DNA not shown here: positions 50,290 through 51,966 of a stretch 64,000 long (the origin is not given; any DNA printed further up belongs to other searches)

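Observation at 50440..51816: His-rich C-terminal domain shared by the three paralogues: candidate novel propeller-like catalytic or binding domain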

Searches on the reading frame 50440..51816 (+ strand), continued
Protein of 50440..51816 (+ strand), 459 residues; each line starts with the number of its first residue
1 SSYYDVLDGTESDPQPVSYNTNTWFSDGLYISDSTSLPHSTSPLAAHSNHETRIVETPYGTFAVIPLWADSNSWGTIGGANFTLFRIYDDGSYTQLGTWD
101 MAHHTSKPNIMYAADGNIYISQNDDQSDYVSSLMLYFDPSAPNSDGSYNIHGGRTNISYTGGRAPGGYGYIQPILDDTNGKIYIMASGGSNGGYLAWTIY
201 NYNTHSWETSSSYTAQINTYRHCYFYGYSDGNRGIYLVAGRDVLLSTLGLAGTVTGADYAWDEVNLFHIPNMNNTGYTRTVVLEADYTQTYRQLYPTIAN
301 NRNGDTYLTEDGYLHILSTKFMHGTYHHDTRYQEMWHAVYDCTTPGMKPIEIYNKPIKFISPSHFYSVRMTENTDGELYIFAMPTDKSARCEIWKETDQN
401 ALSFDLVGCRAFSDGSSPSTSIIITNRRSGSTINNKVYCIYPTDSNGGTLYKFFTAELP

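Call 38: find_homologous_proteins(query=A3, max_evalue=0.1)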
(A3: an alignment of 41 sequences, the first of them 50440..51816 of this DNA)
Query A3 (41 sequences) (459 aa, profile of the alignment): 8 proteins with E <= 0.1 among 8000 candidates.
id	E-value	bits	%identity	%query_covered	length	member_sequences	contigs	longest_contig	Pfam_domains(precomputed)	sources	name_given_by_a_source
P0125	4.3e-116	407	25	47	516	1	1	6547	-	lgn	-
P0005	5.1e-116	406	43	100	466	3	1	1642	-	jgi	jgi:hypothetical protein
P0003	7.0e-116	406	45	99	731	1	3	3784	-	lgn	-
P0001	2.4e-109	384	45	100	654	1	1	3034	-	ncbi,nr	ncbi:MAG: hypothetical protein IJQ80_04140, partial [Clostridia bacterium]|nr:hypothetical protein [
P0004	1.7e-100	355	46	100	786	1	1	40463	PF00404.25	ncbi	-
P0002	1.4e-99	352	46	99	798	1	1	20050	PF00404.25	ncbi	-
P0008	8.7e-90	320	29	93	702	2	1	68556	PF00404.25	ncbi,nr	ncbi:MAG: hypothetical protein IJS45_06315 [Clostridia bacterium]|nr:hypothetical protein [Clostridi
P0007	2.8e-70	255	45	58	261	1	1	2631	-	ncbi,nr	ncbi:MAG: hypothetical protein IJQ80_06545, partial [Clostridia bacterium]|nr:hypothetical protein [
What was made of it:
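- Tried and rejected: A second word-indexed homologue search with the 41-sequence profile added nothing (call 38).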

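Call 42: find_encoding_contigs(protein=P0125, flank=8000, max_places=3)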
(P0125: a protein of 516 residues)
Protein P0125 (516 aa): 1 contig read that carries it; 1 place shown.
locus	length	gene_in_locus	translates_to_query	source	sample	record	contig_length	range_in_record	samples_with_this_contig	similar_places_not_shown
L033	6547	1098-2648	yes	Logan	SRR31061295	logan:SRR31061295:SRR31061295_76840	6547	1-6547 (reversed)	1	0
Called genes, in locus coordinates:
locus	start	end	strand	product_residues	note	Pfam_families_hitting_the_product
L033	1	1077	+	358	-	?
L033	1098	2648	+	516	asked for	-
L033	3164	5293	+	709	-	PF02901:PFL-like, PF01228:Gly_radical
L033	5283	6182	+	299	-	PF13353:Fer4_12 (weak), PF00037:Fer4 (weak), PF12837:Fer4_6 (faint), PF12838:Fer4_7 (weak), PF14697:Fer4_21 (weak), PF04055:Radical_SAM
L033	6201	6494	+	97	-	-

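Call 43: find_encoding_contigs(protein=P0045, flank=8000, max_places=3)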
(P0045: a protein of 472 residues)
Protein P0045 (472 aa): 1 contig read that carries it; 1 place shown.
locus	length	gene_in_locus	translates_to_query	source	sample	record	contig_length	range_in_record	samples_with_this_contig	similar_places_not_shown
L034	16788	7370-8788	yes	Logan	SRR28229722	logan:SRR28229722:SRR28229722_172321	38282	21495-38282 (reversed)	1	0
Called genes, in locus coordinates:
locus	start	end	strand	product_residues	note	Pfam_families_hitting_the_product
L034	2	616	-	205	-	?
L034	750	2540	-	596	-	PF07881:Fucose_iso_N1, PF07882:Fucose_iso_N2, PF02952:Fucose_iso_C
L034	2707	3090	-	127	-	PF01050:MannoseP_isomer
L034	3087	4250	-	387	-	PF00016:RuBisCO_large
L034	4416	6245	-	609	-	PF05448:AXE1, PF01738:DLH (weak)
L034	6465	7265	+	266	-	PF02796:HTH_7 (faint), PF08220:HTH_DeoR, PF08279:HTH_11, PF12802:MarR_2 (weak), PF13384:HTH_23 (faint), PF01047:MarR (weak), PF00455:DeoRC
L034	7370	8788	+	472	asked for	-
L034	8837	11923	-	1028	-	PF13385:Laminin_G_3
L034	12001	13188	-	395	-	PF01232:Mannitol_dh, PF08125:Mannitol_dh_C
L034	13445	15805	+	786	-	PF14871:GHL6 (weak), PF02638:GHL10 (faint), PF08532:Glyco_hydro_42M (weak), PF06283:ThuA (faint)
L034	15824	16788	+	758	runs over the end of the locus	PF14871:GHL6 (weak), PF08532:Glyco_hydro_42M (weak), PF06283:ThuA (weak)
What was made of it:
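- Another holds fucose isomerase, AXE1, Mannitol_dh and a DeoR regulator (call 43).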

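Call 44: find_encoding_contigs(protein=P0062, flank=8000, max_places=3)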
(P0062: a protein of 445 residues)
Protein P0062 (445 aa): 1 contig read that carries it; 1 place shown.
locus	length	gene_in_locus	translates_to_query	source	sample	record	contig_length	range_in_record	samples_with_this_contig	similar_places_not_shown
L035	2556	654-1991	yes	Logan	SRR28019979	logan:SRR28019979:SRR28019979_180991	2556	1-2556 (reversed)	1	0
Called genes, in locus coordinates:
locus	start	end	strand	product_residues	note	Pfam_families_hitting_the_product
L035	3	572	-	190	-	?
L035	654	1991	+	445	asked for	-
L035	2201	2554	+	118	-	?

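Call 45: find_encoding_contigs(protein=P0105, flank=8000, max_places=3)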
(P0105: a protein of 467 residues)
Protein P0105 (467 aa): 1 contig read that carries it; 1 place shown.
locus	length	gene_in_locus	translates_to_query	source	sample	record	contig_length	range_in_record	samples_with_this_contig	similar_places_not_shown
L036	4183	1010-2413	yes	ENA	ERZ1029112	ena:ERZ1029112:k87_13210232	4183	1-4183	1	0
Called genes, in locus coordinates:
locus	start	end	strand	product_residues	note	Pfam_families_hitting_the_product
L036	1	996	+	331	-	?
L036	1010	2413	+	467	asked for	-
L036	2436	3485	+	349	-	PF13306:LRR_5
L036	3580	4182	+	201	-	?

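Call 46: find_encoding_contigs(protein=P0118, flank=8000, max_places=3)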
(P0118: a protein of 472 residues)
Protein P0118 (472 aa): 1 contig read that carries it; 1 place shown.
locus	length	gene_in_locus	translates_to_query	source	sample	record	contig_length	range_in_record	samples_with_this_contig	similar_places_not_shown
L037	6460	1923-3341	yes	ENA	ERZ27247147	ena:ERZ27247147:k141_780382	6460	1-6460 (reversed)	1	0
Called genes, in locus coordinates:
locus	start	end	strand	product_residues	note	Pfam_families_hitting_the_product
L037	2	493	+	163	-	?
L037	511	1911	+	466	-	-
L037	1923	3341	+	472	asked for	-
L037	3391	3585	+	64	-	-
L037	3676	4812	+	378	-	-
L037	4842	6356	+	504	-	-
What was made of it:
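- Tried and rejected: Three context look-ups landed on short contigs with little neighbour information (calls 44-46).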

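Call 52: search_protein_families(library=pfam, alignment_id=A5, max_evalue=0.00001)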
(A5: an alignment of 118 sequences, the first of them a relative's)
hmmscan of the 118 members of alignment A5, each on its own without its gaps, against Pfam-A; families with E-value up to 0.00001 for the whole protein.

A. member 1, L002:3232-3969:+ (246 aa): 1 family
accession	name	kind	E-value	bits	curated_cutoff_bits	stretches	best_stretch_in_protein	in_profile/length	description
PF02517.21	Rce1-like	-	9.9e-06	26.2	22.4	1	100-198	6-92/93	Type II CAAX prenyl endopeptidase Rce1-like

B. families by the number of members that match (of 118 scanned): 115 families (the first 25 are shown)
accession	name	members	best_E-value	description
PF04542.20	Sigma70_r2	6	2.4e-23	Sigma-70 region 2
PF01381.28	HTH_3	5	1.5e-16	Helix-turn-helix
PF13560.12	HTH_31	5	7.7e-09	Helix-turn-helix domain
PF12844.13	HTH_19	5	2.1e-08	Helix-turn-helix domain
PF02775.26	TPP_enzyme_C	4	4.7e-23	Thiamine pyrophosphate enzyme, C-terminal TPP binding domain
PF02517.21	Rce1-like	4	9.8e-23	Type II CAAX prenyl endopeptidase Rce1-like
PF01855.24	POR_N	4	1.8e-12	Pyruvate flavodoxin/ferredoxin oxidoreductase, thiamine diP-bdg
PF16126.11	DUF4838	3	6.6e-76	Domain of unknown function (DUF4838)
PF05580.18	Peptidase_S55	3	5.5e-74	SpoIVB peptidase S55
PF02245.21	Pur_DNA_glyco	3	8.3e-56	Methylpurine-DNA glycosylase (MPG)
PF14437.12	MafB19-deam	3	3.8e-39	MafB19-like deaminase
PF00383.29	dCMP_cyt_deam_1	3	7e-32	Cytidine and deoxycytidylate deaminase zinc-binding region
PF00395.25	SLH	3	2.2e-29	S-layer homology domain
PF04545.22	Sigma70_r4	3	4.5e-21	Sigma-70, region 4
PF13240.11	Zn_Ribbon_1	3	6.7e-12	zinc-ribbon domain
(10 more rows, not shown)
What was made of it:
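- DUF4838/GH67N-type proteins occur among the neighbours of the family genes (3 of 118 scanned, call 52).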

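Call 53: search_protein_families(library=pfam, proteins=[P0022, P0023, P0024, P0038, P0071, P0073, P0025, P0084, P0054, P0110], max_evalue=0.01)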
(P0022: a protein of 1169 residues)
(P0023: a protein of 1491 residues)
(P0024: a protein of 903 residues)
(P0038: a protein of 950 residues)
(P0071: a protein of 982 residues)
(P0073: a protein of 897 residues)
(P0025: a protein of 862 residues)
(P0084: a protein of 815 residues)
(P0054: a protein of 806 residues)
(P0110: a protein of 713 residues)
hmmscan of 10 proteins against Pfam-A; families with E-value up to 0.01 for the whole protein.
P0022 (1169 aa): 5 families
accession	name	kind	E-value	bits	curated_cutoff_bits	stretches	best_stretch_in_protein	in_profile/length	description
PF00395.25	SLH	-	2.1e-33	114.4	20.8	3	1043-1080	2-39/44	S-layer homology domain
PF00041.27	fn3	-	2e-26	92.4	25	3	652-731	3-82/84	Fibronectin type III domain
PF16656.11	Pur_ac_phosph_N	-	7.3e-08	33.3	30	0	560-629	13-81/93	Purple acid Phosphatase, N-terminal domain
PF16323.11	DUF4959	-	0.00061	20.5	32.9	1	640-727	10-99/106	Domain of unknown function (DUF4959)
PF21910.2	GH85_C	-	0.00074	20.4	27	0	463-492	12-41/95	GH85 endohexosaminidases, C-terminal domain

P0023 (1491 aa): 3 families
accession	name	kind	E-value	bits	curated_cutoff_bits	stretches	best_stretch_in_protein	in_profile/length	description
PF02368.24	Big_2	-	3.9e-24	84.8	22.8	2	261-336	4-79/79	Bacterial Ig-like domain (group 2)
PF22359.2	Big-like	-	2.3e-05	25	27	1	292-338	2-46/48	Bacterial Ig-like domain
PF21461.3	HL_N-beta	-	0.00038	20.6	27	1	562-600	13-50/57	Hyaluronate lyase, N-terminal beta-sheet domain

P0024 (903 aa): 2 families
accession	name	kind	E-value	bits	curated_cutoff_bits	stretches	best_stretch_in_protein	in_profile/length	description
PF00395.25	SLH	-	2.3e-28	98.3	20.8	3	783-825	1-44/44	S-layer homology domain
PF05495.17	zf-CHY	-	0.00092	20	31.3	0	532-590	13-64/68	CHY zinc finger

P0038 (950 aa): 4 families
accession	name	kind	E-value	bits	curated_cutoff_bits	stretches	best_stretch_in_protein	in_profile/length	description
PF00395.25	SLH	-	3.5e-37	126.5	20.8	3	828-871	1-44/44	S-layer homology domain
PF18998.6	Flg_new_2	-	1.5e-17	63.8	23.6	2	604-677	1-72/73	Divergent InlB B-repeat domain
PF05345.18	He_PIG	-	2.5e-10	41.1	24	1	508-588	5-92/96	Putative Ig domain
PF13964.12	Kelch_6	-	0.00043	20.6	25.3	0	175-211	5-42/50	Kelch motif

P0071 (982 aa): 2 families
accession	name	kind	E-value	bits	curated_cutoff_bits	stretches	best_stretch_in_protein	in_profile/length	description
PF00395.25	SLH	-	1.2e-31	108.9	20.8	3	801-840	2-41/44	S-layer homology domain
PF07282.18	Cas12f1-like_TNB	-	0.00049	20.6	26.3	0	614-677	23-58/60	Cas12f1-like, TNB domain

P0073 (897 aa): 0 families

P0025 (862 aa): 0 families

P0084 (815 aa): 0 families

P0054 (806 aa): 4 families
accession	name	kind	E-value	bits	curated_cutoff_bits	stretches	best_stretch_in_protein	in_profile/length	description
PF13927.12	Ig_3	-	1.2e-09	39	30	1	679-754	3-77/78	Immunoglobulin domain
PF07679.22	I-set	-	6.2e-09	36.2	23.7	1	679-760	2-82/90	Immunoglobulin I-set domain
PF12799.13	LRR_4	-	1.7e-06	28.5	27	2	551-587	2-40/44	Leucine Rich repeats (2 copies)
PF00047.31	ig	-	3.4e-06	27.7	21.8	1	688-763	4-80/81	Immunoglobulin domain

P0110 (713 aa): 2 families
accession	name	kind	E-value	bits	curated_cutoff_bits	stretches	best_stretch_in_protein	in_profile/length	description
PF12892.13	FctA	-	0.00055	21.1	22.1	1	585-655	41-107/120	Spy0128-like isopeptide containing domain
PF09134.16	Invasin_D3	-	0.0015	19.5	33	1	557-623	20-84/98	Invasin, domain 3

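Call 63: predict_structure(alignment_id=A6)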
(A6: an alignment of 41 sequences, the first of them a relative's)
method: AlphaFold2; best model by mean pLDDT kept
length: 472 residues; sequences in the alignment: 41
mean_pLDDT: 91.1   pTM: 0.87
mean pLDDT of the five models: 91.1, 90.5, 90.1, 90.0, 88.9
residues with pLDDT >= 90: 366; 70-90: 71; 50-70: 24; < 50: 11
segments of 3 or more residues with pLDDT < 50: 26-31, 469-472
pLDDT, mean of each block of 10 residues (from residue 1): 74 83 51 71 96 95 86 98 93 97 97 92 98 93 97 98 95 94 97 96 98 97 95 93 96 90 87 97 90 96 94 95 97 96 97 91 94 96 91 95 95 74 94 95 94 96 57 43
secondary structure, 60 per line:
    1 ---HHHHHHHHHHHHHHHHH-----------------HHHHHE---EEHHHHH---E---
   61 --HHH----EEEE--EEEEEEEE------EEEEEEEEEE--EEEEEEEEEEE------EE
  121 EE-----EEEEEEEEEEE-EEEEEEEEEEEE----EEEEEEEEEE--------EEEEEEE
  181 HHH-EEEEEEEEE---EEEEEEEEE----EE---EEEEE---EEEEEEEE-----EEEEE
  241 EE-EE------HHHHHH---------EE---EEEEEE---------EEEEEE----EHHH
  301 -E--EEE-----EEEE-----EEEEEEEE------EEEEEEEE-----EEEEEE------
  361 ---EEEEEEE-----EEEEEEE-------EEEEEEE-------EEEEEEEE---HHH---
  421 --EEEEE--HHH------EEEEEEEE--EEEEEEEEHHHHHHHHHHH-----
elements in order: H4-20 H38-42 H49-53 E70-73 E76-83 E90-99 E102-112 E119-122 E128-138 E140-151 E156-165 E174-180 E185-193 E197-205 E215-219 E223-230 E236-242 H252-257 E272-277 E287-292 E305-307 E313-316 E322-329 E336-343 E349-354 E364-370 E376-382 E390-396 E404-411 E423-427 E439-446 E449-456 H457-467
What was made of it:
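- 51721..51732 (+): R428-S-G-S431 of A. R428 is 96% conserved and S431 95%. They lie in a blade-7 loop with a short helix. In the P0045 model this is the loop between strands B7 and C7 (call 63).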

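Call 65: fold_search(model_id=the predicted structure, library=pdb)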
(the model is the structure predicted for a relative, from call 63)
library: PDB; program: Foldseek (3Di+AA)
matches with E <= 10: 801; with E <= 0.001: 258
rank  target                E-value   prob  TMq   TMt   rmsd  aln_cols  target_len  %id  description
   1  7esl                  1.2e-09  1.00  0.51  0.57   7.8       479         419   10  Crystal structure of a L-rhamnose-alpha-1,4-D-glucuronate lyase from Fusarium oxysporum 12S, N247A N-glycan free form (released 2021-08-04)
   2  7esk_A                3.1e-09  1.00  0.51  0.57   7.0       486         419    9  Crystal structure of a L-rhamnose-alpha-1,4-D-glucuronate lyase from Fusarium oxysporum 12S, Ligand free form (released 2021-08-04)
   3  5muk                  2.9e-08  1.00  0.46  0.56   6.6       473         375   11  Glycoside Hydrolase BT3686 (released 2017-04-26)
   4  7esn_A                2.9e-08  1.00  0.48  0.51   7.6       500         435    9  Crystal structure of a L-rhamnose-alpha-1,4-D-glucuronate lyase from Fusarium oxysporum 12S, H105F Rha-GlcA complex (released 2021-08-04)
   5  5mul                  3.2e-08  1.00  0.43  0.52   7.1       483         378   10  Glycoside Hydrolase BT3686 bound to Glucuronic Acid (released 2017-04-26)
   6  5mum                  5.1e-08  1.00  0.46  0.53   7.8       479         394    9  Glycoside Hydrolase BACINT_00347 (released 2017-04-26)
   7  5mvh                  9.9e-08  1.00  0.47  0.55   7.6       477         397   11  Glycoside Hydrolase BACCELL_00856 (released 2017-04-26)
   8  6byt_B                1.3e-07  1.00  0.48  0.47   9.0       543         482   10  Complex structure of LOR107 mutant (R320) with tetrasaccharide substrate (released 2018-02-07)
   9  6byt_A                3.0e-07  1.00  0.45  0.45   8.6       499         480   11  Complex structure of LOR107 mutant (R320) with tetrasaccharide substrate (released 2018-02-07)
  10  7drq_B                5.0e-07  1.00  0.46  0.45   8.1       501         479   10  Crystal structure of polysaccharide lyase Uly1 (released 2021-03-31)
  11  8q82_A                1.0e-06  1.00  0.49  0.65   5.6       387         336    9  Photorhabdus laumondii lectin PLL4 in complex with alpha-methyl-fucoside (released 2025-03-05)
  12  7drq_A                1.5e-06  1.00  0.48  0.47   7.6       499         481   11  Crystal structure of polysaccharide lyase Uly1 (released 2021-03-31)
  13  8q7u                  3.9e-06  1.00  0.48  0.63   6.5       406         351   11  Photorhabdus laumondii lectin PLL in complex with alpha-methyl-fucoside (released 2025-03-05)
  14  3pig_A                4.5e-06  1.00  0.29  0.27  15.4       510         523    9  beta-fructofuranosidase from Bifidobacterium longum (released 2011-04-27)
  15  9ejp                  5.0e-06  1.00  0.40  0.52  10.1       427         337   11  Crystal structure of WDR91 in complex with XS838489 (released 2025-02-26)
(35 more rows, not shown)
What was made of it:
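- For P0045 all top 10 hits are PL42, GH145 or PL24 (call 65).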

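Call 76: list_cluster_members(proteins=[P0022, P0024, P0038, P0045, P0056, P0071, P0105, P0118, P0130, P0135])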
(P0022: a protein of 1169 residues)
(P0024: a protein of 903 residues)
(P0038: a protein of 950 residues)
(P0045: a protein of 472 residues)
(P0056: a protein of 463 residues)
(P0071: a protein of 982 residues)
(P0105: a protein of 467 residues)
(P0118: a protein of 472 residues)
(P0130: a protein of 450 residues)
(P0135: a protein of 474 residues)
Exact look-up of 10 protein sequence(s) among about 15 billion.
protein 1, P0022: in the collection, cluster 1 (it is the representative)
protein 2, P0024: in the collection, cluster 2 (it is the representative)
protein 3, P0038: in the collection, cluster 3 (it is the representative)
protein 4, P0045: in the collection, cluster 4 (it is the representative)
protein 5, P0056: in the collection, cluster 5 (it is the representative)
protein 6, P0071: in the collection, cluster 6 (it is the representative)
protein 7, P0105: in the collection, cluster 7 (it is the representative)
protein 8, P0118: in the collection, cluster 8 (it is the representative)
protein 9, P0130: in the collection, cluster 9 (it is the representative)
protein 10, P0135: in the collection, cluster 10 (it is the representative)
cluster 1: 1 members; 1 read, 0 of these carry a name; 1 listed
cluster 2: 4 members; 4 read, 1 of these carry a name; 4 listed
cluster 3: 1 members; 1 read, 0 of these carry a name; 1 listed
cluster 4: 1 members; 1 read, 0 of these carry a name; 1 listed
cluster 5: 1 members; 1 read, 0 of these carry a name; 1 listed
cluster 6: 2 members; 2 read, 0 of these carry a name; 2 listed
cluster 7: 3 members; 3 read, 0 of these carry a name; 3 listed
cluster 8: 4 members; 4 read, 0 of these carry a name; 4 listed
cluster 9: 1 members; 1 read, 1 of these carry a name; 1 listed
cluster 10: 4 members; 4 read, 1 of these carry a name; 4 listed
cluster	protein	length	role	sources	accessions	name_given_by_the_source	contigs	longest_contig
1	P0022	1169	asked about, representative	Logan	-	-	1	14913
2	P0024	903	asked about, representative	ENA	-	-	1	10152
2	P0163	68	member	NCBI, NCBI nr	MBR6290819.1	MAG: hypothetical protein IKR53_05180, partial [Clostridia bacterium] | hypothetical protein [Clostridia bacterium]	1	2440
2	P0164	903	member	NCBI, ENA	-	-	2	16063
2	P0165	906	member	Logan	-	-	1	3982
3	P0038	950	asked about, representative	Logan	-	-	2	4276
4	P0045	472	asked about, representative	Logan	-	-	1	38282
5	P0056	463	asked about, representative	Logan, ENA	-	-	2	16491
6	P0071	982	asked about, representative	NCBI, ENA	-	-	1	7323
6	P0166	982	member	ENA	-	-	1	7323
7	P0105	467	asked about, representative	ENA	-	-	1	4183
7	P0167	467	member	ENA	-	-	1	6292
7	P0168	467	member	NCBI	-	-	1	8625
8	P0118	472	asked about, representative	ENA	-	-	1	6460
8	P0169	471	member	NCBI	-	-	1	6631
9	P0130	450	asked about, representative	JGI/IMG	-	hypothetical protein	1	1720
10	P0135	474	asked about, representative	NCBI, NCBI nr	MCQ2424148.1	MAG: hypothetical protein MJ088_04545 [Clostridia bacterium] | hypothetical protein [Clostridia bacterium]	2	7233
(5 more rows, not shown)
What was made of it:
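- Cluster members that carry a name are 'hypothetical protein [Clostridia bacterium]' (call 76).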
